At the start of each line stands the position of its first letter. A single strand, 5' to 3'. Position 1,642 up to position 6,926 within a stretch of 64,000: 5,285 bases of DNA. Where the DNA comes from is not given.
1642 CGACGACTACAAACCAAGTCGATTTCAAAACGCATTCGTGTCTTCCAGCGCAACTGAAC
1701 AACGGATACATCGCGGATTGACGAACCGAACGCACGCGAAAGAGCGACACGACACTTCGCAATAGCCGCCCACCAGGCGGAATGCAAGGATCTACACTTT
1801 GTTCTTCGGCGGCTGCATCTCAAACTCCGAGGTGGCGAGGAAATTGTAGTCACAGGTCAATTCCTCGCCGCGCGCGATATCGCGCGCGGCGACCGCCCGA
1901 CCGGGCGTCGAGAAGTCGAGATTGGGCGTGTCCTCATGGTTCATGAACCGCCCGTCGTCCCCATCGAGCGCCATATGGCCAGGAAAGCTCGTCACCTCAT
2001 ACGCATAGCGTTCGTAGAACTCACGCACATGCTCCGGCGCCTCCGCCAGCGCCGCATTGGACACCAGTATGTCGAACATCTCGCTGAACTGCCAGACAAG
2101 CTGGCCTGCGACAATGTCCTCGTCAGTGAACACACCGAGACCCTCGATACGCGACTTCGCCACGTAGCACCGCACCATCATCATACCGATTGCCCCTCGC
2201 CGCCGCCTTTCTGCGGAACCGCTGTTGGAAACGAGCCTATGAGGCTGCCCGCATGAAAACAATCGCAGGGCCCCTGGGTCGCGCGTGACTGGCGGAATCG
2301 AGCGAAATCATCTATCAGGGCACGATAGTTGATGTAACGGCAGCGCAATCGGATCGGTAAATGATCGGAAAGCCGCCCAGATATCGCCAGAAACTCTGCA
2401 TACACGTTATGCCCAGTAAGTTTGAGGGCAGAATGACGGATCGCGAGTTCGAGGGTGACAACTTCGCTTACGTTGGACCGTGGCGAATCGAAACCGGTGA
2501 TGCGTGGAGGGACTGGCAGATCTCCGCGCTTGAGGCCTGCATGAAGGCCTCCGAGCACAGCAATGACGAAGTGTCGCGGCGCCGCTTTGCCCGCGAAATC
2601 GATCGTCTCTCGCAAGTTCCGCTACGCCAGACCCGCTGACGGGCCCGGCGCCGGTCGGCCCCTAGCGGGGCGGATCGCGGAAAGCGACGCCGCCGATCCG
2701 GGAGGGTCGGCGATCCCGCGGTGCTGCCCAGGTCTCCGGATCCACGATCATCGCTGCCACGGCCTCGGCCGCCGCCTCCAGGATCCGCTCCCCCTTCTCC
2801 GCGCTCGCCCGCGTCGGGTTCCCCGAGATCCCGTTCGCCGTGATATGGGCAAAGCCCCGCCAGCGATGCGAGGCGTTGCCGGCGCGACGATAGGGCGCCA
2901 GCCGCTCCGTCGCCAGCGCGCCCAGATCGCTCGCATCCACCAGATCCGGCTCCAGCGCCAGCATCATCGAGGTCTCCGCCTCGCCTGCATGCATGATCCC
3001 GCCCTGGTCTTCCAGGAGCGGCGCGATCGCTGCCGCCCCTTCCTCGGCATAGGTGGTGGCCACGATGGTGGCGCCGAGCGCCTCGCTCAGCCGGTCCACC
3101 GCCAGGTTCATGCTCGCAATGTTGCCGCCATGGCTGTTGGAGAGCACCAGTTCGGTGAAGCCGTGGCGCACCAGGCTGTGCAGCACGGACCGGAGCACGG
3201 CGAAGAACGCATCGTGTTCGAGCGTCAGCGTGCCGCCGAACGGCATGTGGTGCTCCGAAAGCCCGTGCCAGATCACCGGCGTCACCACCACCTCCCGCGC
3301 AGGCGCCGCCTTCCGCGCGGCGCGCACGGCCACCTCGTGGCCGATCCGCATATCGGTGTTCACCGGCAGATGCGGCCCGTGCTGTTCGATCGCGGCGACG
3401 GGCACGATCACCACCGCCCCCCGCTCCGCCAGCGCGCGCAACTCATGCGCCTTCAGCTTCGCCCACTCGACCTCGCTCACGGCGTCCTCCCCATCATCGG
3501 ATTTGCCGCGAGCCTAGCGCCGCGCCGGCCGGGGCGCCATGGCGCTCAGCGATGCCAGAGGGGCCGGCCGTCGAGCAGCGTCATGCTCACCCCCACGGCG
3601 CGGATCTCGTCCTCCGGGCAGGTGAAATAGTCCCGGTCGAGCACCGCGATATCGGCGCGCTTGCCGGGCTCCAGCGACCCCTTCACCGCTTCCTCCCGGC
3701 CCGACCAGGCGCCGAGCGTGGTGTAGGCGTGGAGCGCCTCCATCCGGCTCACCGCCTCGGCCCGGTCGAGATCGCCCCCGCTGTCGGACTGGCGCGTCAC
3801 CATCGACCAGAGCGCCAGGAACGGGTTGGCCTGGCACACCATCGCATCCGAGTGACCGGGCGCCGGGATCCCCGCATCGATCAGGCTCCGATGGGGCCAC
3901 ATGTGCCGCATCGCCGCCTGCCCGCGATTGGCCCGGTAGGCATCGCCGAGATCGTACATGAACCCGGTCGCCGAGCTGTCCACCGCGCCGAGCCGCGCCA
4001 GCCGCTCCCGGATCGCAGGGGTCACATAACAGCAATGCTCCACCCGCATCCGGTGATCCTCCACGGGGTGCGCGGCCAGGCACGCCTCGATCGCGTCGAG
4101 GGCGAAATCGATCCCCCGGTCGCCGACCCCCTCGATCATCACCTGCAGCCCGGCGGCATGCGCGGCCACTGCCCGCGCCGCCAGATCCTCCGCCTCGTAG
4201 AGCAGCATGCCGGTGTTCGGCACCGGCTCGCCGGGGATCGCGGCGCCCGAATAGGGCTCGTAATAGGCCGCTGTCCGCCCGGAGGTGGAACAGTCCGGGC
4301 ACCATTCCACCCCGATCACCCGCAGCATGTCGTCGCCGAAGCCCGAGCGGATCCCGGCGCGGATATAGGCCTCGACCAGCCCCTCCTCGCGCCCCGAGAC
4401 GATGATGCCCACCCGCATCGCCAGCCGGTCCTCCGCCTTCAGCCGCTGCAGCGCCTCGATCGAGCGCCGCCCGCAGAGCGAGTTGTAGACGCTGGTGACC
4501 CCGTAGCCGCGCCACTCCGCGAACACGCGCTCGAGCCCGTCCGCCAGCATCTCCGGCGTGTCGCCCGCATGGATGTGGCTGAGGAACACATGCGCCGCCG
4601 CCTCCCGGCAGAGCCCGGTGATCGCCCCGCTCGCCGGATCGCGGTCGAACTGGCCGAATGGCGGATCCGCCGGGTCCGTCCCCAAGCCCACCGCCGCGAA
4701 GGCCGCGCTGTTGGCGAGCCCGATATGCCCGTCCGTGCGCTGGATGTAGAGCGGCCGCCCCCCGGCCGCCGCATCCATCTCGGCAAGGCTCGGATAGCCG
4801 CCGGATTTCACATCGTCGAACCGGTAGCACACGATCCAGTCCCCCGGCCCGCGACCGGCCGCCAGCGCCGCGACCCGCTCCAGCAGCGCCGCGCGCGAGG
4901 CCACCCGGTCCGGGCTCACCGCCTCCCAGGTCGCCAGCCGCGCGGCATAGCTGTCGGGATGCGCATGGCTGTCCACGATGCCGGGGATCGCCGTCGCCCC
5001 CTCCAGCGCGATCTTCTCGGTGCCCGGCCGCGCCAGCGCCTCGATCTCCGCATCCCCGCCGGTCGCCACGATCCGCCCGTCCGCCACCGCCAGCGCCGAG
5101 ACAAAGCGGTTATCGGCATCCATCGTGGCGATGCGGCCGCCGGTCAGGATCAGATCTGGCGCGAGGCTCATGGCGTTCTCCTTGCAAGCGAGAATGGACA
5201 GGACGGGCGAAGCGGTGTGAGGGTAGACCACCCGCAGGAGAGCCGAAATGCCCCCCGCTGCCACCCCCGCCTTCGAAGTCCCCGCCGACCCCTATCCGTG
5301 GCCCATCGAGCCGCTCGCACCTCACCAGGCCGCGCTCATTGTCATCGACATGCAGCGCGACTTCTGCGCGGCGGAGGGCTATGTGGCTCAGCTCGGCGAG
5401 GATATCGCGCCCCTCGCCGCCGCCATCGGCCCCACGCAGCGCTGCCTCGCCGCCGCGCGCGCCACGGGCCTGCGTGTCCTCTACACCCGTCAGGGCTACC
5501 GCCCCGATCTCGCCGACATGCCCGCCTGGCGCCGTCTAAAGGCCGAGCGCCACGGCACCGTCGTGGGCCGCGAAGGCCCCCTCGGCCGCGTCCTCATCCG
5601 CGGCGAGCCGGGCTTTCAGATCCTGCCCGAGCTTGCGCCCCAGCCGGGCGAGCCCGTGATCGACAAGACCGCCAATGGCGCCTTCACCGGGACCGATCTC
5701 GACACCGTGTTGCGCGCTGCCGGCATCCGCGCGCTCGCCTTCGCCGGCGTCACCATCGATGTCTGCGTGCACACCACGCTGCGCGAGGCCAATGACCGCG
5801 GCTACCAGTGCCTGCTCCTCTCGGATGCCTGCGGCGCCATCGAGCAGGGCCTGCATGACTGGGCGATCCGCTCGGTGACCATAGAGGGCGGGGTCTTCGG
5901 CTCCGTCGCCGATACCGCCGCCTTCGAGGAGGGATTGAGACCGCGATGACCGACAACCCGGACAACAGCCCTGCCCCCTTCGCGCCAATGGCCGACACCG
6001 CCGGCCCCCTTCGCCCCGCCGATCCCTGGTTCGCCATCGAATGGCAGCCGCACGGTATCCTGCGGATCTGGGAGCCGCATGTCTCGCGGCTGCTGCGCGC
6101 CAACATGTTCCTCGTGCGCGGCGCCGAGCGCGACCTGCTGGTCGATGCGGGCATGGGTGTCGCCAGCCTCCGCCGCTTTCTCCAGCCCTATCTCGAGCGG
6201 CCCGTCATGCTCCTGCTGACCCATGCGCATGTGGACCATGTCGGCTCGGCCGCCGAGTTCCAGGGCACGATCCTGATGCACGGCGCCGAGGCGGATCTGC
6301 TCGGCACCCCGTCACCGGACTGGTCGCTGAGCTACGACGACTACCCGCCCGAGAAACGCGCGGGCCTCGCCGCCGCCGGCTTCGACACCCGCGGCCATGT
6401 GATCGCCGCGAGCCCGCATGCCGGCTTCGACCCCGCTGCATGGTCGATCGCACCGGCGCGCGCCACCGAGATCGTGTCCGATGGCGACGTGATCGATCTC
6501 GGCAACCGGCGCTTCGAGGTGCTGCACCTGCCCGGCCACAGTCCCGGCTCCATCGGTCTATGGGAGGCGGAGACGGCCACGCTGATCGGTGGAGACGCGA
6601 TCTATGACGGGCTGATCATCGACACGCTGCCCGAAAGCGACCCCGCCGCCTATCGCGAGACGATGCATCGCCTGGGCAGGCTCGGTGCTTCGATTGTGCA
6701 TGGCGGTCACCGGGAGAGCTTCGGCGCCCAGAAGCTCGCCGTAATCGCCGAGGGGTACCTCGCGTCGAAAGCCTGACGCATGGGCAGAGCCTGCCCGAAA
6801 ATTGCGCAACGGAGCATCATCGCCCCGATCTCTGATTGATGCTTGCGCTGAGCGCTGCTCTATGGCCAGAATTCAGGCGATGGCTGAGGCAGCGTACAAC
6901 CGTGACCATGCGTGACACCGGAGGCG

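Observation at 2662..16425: Candidate undescribed catabolic island for a guanidino/amidino/ureido compound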

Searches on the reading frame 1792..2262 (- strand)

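Call 4: search_protein_families(library=pfam, proteins=[window:1792-2262:-])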
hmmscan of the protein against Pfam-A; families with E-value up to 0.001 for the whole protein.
window:1792-2262:- (156 aa): 1 family
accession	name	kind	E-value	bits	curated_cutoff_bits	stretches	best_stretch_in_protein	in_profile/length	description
PF00856.33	SET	-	3.6e-12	47.1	22.4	1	41-140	1-105/105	SET domain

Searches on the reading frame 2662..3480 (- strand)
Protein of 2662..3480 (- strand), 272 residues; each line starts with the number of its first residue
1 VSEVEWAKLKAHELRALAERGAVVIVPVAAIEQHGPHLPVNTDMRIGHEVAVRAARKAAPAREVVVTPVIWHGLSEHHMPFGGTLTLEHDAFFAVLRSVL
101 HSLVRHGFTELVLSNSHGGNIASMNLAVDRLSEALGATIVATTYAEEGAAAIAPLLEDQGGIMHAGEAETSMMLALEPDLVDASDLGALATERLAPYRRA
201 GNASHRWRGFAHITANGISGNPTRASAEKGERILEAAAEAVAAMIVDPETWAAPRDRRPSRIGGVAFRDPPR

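Call 3: search_protein_families(library=pfam, proteins=[window:2662-3480:-])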
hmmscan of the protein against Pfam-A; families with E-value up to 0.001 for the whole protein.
window:2662-3480:- (272 aa): 1 family
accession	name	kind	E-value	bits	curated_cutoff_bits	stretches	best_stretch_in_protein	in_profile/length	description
PF02633.19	Creatininase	-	1.1e-63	215.3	31.3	1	8-245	2-238/238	Creatinine amidohydrolase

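Call 8: search_protein_families(library=ncbifam, proteins=[window:2662-3480:-], max_evalue=0.01)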
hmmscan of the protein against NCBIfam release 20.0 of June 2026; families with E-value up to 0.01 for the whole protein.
window:2662-3480:- (272 aa): 4 families
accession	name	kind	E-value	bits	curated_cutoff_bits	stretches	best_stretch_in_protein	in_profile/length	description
TIGR03964.1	mycofact_creat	equivalog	1.2e-37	129.7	172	1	15-247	7-219/228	mycofactocin biosynthesis peptidyl-dipeptidase MftE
TIGR04448.1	creatininase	equivalog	4.7e-32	111.6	235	1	9-245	2-242/246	creatininase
NF041098.2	diketo_inos_hlase_IolN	equivalog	1.5e-16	60.4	245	1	19-239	22-256/307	3-dehydro-scyllo-inosose hydrolase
NF033501.0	ArfB_arch_rifla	equivalog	2.1e-07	30.9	180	1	30-147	25-135/219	2-amino-5-formylamino-6-ribosylaminopyrimidin-4(3H)-one 5'-monophosphate deformylase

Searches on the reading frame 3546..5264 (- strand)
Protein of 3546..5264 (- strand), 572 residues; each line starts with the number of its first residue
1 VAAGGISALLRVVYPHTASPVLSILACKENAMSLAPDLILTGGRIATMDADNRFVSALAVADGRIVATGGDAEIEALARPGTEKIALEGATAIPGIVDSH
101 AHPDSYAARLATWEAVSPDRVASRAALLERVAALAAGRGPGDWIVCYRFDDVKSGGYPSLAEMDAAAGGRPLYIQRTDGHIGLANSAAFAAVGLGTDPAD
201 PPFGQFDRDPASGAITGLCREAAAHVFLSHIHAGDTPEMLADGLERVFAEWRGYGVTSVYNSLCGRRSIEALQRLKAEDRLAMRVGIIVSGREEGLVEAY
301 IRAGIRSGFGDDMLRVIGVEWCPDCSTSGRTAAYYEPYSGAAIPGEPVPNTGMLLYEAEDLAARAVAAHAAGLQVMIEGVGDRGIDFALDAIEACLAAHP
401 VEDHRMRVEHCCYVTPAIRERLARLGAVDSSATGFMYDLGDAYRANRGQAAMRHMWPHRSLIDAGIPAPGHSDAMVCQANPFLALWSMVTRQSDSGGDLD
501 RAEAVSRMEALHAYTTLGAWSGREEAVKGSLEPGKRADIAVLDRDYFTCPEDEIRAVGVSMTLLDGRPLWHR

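Call 3: search_protein_families(library=pfam, proteins=[window:3546-5264:-])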
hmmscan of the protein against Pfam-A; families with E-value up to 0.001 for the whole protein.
window:3546-5264:- (572 aa): 2 families
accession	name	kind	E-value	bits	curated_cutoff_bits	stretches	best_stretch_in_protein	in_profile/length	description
PF07969.17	Amidohydro_3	-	1.4e-82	279.2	29.7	1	85-568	3-470/472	Amidohydrolase family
PF01979.26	Amidohydro_1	-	7.8e-09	35.7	25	1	230-546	10-321/345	Amidohydrolase family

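Call 8: search_protein_families(library=ncbifam, proteins=[window:3546-5171:-], max_evalue=0.01)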
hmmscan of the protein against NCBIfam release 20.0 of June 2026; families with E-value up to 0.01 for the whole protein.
window:3546-5171:- (541 aa): 22 families
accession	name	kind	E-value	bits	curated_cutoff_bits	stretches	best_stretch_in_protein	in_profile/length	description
NF006056.0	PRK08204.1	subfamily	5.4e-10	38.6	391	2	7-71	5-66/449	hypothetical protein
TIGR01224.1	hutI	equivalog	4.7e-08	32.3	298.15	1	26-73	5-50/377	imidazolonepropionase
NF051886.1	XaaProDiPepCaul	equivalog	3.7e-07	29.5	500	1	26-77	20-69/398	Xaa-Pro dipeptidase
NF006689.0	PRK09237.1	equivalog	1.2e-06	27.4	371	1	6-91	4-81/383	amidohydrolase/deacetylase family metallohydrolase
NF009941.0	PRK13404.1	subfamily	3.5e-06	26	647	1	6-75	5-66/478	dihydropyrimidinase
NF006055.0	PRK08203.1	equivalog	1.8e-05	23.5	532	0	8-71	8-70/455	8-oxoguanine deaminase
NF005557.0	PRK07228.1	equivalog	2.5e-05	23.2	522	0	7-71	3-64/445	5'-deoxyadenosine deaminase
NF006549.0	PRK09045.1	equivalog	3e-05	22.8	540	0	25-71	30-75/444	TRZ/ATZ family hydrolase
NF004636.0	PRK05985.1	subfamily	5.4e-05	22.2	408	1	25-76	18-65/398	amidohydrolase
NF006679.0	PRK09228.1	subfamily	6.9e-05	21.8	351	0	26-71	33-78/433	guanine deaminase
TIGR02967.1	guan_deamin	equivalog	7.4e-05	21.9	375.4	0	26-72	8-54/401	guanine deaminase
TIGR02033.1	D-hydantoinase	equivalog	0.00018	20.6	393.25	1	8-82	2-70/454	dihydropyrimidinase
NF006560.0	PRK09061.1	subfamily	0.00019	19.9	340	1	6-77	27-92/517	amidohydrolase family protein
TIGR03178.1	allantoinase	equivalog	0.00023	20.1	357.85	0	6-72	1-60/441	allantoinase AllB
NF009060.0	PRK12394.1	equivalog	0.00057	18.8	442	1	6-101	4-90/381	metallo-dependent hydrolase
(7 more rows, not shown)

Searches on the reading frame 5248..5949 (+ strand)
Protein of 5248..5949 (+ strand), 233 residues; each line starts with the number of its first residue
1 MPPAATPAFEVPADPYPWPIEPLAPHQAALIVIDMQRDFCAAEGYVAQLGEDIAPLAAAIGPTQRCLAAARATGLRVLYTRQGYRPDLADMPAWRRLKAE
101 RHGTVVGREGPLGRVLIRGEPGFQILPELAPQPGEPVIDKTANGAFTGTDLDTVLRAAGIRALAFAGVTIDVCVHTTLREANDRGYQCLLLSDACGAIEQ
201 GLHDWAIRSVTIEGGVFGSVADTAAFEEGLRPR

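Call 3: search_protein_families(library=pfam, proteins=[window:5248-5949:+])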
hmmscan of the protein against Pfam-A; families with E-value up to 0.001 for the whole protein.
window:5248-5949:+ (233 aa): 1 family
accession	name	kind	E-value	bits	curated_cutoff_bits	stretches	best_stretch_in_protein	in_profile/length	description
PF00857.26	Isochorismatase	-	5.2e-43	147.6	27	1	28-221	1-171/175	Isochorismatase domain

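Call 8: search_protein_families(library=ncbifam, proteins=[window:5248-5949:+], max_evalue=0.01)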
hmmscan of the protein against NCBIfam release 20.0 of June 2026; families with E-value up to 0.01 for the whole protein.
window:5248-5949:+ (233 aa): 5 families
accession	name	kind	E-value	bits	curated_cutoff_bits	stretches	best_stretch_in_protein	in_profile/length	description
NF050097.1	BiurAmidohydBiuH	equivalog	1.5e-82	276.4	370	1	12-227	2-218/221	biuret amidohydrolase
TIGR03614.1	RutB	equivalog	4.6e-35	121.3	377.95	1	22-230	10-219/226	pyrimidine utilization protein B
NF008517.0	PRK11440.1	equivalog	9.6e-14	51.7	195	1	129-210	90-171/188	hydrolase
NF008623.0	PRK11609.1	equivalog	5.4e-10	39.4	174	1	143-200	126-183/213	bifunctional nicotinamidase/pyrazinamidase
NF041461.1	C_hydro_YcaC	equivalog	9.9e-06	25.2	310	1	136-212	77-154/201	isochorismate family cysteine hydrolase YcaC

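Call 40: search_solved_structures(query=window:5248-5949:+, max_evalue=1e-10, show_alignments=2)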
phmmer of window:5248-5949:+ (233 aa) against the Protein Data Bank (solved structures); distinct sequences matched with E-value up to 1e-10: 23.
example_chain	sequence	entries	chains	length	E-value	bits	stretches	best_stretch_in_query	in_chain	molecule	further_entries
6azo_A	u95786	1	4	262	9.6e-75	254.4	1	10-230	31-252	Putative amidase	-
5bk6_A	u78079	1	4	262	6.7e-74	251.6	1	10-230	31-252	Putative amidase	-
6azs_A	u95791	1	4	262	6.9e-74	251.6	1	10-230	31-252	Putative amidase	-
6azn_A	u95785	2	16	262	2.4e-73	249.8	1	10-230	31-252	Putative amidase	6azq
6xjm_A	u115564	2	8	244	1.2e-71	244.3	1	11-222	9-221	Biuret hydrolase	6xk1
6xix_A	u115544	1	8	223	5.4e-56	193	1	10-229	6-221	Cysteine hydrolase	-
6xj4_A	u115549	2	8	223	1.3e-54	188.5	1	10-229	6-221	Cysteine hydrolase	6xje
8bkd_A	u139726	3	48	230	9.5e-26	94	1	24-232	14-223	Ureidoacrylate amidohydrolase RutB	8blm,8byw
8bln_A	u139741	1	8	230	4.8e-25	91.7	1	24-232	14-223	Ureidoacrylate amidohydrolase RutB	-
8bll_A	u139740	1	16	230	2.4e-24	89.4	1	24-232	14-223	Ureidoacrylate amidohydrolase RutB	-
3irv_A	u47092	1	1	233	9e-23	84.2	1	17-199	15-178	CYSTEINE HYDROLASE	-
3eef_A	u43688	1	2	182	2.5e-17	66.4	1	29-205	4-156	N-carbamoylsarcosine amidase related protein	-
3kl2_A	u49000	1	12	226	6e-15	58.6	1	23-208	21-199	Putative isochorismatase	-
3hu5_A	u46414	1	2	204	1.3e-14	57.6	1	28-209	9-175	Isochorismatase family protein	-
3ot4_A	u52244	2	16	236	1.5e-14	57.3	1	46-204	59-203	Putative isochorismatase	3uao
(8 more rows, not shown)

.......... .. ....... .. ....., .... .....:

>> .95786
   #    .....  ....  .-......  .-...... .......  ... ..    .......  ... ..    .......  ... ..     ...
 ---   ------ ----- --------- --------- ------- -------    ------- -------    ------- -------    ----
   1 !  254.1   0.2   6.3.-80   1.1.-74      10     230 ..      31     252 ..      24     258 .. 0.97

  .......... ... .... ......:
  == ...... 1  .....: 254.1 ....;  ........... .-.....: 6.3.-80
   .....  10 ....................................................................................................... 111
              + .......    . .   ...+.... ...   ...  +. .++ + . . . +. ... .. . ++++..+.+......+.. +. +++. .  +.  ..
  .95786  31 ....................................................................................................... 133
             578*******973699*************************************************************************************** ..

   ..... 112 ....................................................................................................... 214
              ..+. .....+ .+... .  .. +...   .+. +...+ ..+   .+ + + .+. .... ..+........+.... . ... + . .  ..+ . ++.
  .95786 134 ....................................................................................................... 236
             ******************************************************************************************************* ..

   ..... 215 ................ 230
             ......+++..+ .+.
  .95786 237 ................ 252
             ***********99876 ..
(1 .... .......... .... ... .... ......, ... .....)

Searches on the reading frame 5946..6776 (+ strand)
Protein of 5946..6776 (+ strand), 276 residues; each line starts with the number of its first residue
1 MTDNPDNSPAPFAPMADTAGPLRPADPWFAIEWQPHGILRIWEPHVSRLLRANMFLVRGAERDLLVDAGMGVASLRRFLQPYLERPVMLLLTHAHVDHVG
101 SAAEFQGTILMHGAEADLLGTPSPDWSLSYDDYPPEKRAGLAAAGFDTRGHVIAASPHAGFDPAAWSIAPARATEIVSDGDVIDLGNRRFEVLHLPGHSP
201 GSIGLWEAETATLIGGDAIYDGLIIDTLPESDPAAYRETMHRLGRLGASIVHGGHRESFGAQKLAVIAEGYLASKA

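Call 3: search_protein_families(library=pfam, proteins=[window:5946-6776:+])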
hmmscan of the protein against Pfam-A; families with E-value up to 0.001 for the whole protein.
window:5946-6776:+ (276 aa): 2 families
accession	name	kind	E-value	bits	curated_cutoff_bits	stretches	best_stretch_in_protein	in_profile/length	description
PF00753.33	Lactamase_B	-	2.1e-18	67.4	22.7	1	51-255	5-196/196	Metallo-beta-lactamase superfamily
PF12706.13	Lactamase_B_2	-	0.00019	21.5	27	1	63-104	2-49/200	Beta-lactamase superfamily domain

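Call 8: search_protein_families(library=ncbifam, proteins=[window:5946-6776:+], max_evalue=0.01)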
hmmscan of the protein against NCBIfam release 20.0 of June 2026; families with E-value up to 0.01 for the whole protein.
window:5946-6776:+ (276 aa): 25 families
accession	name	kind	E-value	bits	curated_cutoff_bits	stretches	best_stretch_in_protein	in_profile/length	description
NF033105.1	bla_subclass_B3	equivalog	2.7e-11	43.3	240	1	167-204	115-152/257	subclass B3 metallo-beta-lactamase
NF012229.1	bla_class_B_core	domain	2.9e-11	43.7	100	2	165-206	96-137/139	metallo-beta-lactamase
TIGR03413.1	GSH_gloB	equivalog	4.3e-10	39.4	200.8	1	172-247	81-155/248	hydroxyacylglutathione hydrolase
TIGR04558.1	SoxH_rel_PQQ_1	hypoth_equivalog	2.7e-08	33.2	300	1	173-257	133-215/285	quinoprotein relay system zinc metallohydrolase 1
NF033106.1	blaL1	exception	3.8e-08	32.6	560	1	168-204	151-187/290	L1 family subclass B3 metallo-beta-lactamase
NF040470.1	blaEAM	exception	1.5e-07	30.8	660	1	150-240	160-248/318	EAM family subclass B3 metallo-beta-lactamase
NF047893.1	blaSAM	exception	5.1e-07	29.3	550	1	146-206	139-197/295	SAM family subclass B3 metallo-beta-lactamase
NF007597.0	PRK10241.1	equivalog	1.3e-06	27.9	421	0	173-242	85-151/251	hydroxyacylglutathione hydrolase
TIGR04559.1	SoxH_rel_PQQ_2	hypoth_equivalog_domain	2.1e-06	27.3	280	0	155-257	113-214/283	quinoprotein relay system zinc metallohydrolase 2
NF040644.1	blaPAM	exception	2.9e-06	26.6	615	1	168-207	149-188/287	PAM family subclass B3 metallo-beta-lactamase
NF053820.1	MBLfold_Strvi7410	exception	4.5e-06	26.3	525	1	89-215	68-198/343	Strvi_7410 family MBL fold metallo-hydrolase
NF000438.2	blaPOM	exception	9.7e-06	25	610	1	168-204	149-185/286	POM family subclass B3 metallo-beta-lactamase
NF000469.2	CAR_gen_B3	exception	0.00011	21.3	500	0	161-203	159-200/311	CAR family subclass B3 metallo-beta-lactamase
NF047896.1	blaMIM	exception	0.00012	21.5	640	0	167-204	163-200/306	MIM family subclass B3 metallo-beta-lactamase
NF000457.2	blaPEDO-1_fam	exception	0.00019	21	550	0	169-204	146-181/286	PEDO-1 family subclass B3 metallo-beta-lactamase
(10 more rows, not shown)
